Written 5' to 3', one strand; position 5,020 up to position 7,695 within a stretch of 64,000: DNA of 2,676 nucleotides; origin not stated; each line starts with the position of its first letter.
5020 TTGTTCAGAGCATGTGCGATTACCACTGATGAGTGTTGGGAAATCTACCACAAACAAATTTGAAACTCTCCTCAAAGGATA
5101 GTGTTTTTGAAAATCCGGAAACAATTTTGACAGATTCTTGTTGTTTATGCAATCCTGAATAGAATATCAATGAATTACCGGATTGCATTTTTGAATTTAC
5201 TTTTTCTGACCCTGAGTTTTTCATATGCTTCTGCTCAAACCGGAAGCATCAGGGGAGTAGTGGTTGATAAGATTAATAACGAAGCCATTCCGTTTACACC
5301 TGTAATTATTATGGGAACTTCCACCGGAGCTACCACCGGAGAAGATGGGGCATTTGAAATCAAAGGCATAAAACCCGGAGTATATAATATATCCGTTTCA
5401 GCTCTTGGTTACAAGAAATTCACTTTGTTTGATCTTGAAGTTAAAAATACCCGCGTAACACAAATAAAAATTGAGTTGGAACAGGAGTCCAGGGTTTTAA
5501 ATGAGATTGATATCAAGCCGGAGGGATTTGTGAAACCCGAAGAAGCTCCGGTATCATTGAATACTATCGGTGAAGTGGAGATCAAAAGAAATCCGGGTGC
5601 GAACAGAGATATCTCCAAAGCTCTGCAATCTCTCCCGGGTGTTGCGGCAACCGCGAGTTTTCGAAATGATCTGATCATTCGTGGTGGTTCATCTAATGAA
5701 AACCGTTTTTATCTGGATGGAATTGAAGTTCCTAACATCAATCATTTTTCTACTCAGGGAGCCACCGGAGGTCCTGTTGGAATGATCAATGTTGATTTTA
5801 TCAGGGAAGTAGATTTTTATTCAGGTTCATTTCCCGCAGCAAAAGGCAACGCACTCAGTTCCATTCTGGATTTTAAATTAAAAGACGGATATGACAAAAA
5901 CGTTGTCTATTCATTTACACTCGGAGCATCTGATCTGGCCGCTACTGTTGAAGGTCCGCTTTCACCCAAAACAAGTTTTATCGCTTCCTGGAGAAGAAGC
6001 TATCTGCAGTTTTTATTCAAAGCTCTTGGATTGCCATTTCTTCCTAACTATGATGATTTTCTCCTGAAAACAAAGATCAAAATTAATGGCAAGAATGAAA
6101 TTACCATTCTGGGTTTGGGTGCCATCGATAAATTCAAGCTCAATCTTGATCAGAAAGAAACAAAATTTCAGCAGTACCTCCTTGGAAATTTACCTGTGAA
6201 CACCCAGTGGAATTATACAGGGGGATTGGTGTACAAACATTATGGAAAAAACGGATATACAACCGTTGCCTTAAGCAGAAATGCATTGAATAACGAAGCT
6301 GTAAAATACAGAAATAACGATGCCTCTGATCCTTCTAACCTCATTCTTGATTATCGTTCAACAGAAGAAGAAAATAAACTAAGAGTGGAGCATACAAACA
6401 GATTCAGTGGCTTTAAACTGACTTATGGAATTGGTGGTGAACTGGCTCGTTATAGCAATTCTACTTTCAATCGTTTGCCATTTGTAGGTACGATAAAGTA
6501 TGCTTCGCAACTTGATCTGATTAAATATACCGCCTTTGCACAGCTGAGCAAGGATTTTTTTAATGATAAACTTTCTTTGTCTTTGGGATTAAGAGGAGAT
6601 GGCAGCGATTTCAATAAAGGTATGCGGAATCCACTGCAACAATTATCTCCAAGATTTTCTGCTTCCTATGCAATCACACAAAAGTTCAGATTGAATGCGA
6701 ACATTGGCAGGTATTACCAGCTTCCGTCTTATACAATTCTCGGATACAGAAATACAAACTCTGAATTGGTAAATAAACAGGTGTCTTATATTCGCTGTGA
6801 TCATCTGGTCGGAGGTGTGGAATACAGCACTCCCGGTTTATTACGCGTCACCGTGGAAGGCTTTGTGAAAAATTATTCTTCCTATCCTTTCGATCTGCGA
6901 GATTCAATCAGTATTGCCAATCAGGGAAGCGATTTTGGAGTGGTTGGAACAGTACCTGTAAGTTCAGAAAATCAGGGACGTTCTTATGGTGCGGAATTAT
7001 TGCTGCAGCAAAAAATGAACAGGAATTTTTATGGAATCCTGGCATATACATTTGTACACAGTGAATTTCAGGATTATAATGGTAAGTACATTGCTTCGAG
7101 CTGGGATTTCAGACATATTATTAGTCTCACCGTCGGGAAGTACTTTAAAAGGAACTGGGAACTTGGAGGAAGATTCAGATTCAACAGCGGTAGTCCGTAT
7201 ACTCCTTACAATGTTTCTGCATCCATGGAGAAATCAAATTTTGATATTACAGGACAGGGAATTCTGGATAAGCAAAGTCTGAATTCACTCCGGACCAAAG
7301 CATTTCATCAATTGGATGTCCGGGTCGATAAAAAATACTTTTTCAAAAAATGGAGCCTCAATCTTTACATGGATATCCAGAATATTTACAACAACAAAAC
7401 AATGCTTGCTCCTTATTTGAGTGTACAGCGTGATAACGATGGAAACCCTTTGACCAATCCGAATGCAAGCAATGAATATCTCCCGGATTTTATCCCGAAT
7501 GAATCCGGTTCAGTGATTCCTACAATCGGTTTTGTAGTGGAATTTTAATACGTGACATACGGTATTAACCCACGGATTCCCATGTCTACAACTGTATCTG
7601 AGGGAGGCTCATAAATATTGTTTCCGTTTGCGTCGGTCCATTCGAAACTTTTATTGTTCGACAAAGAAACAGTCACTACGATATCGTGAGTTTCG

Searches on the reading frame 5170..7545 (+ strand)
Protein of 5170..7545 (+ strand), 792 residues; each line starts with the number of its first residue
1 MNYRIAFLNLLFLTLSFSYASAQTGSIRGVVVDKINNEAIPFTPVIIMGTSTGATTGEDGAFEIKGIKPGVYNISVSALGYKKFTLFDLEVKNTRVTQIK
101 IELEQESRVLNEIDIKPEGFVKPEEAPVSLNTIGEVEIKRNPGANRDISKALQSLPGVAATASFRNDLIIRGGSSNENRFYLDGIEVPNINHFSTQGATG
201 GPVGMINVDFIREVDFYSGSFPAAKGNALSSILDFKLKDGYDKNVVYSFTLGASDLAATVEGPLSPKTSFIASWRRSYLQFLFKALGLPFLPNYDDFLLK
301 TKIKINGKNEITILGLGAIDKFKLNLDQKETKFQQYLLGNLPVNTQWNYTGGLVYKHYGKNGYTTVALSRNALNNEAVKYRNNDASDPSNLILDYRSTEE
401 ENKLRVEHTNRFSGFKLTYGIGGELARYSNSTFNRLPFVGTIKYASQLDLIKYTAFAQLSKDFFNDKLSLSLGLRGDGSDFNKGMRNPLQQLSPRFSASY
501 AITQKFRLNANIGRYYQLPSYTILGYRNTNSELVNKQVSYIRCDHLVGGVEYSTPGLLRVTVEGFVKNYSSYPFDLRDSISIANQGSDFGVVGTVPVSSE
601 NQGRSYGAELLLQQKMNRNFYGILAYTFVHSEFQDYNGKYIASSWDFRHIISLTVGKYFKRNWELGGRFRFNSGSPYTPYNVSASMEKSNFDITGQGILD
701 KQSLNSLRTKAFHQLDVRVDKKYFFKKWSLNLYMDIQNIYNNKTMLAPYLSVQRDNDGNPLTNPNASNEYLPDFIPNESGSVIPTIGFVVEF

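Call 53: search_protein_families(library=pfam, proteins=[window:5170-7545:+], max_evalue=0.00001)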
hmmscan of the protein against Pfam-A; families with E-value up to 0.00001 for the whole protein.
window:5170-7545:+ (792 aa): 4 families
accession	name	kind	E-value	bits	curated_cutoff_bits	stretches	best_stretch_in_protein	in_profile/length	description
PF00593.30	TonB_dep_Rec_b-barrel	-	2.1e-18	67.9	27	1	345-734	59-433/436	TonB dependent receptor-like, beta-barrel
PF13715.12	CarbopepD_reg_2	-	8.7e-16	58.2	32.2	1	27-113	1-86/88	CarboxypepD_reg-like domain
PF13620.12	CarboxypepD_reg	-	2.9e-14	53.6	32.3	1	26-103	1-81/82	Carboxypeptidase regulatory-like domain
PF07715.20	Plug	-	5e-11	43.5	23.9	1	124-226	3-100/107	TonB-dependent Receptor Plug Domain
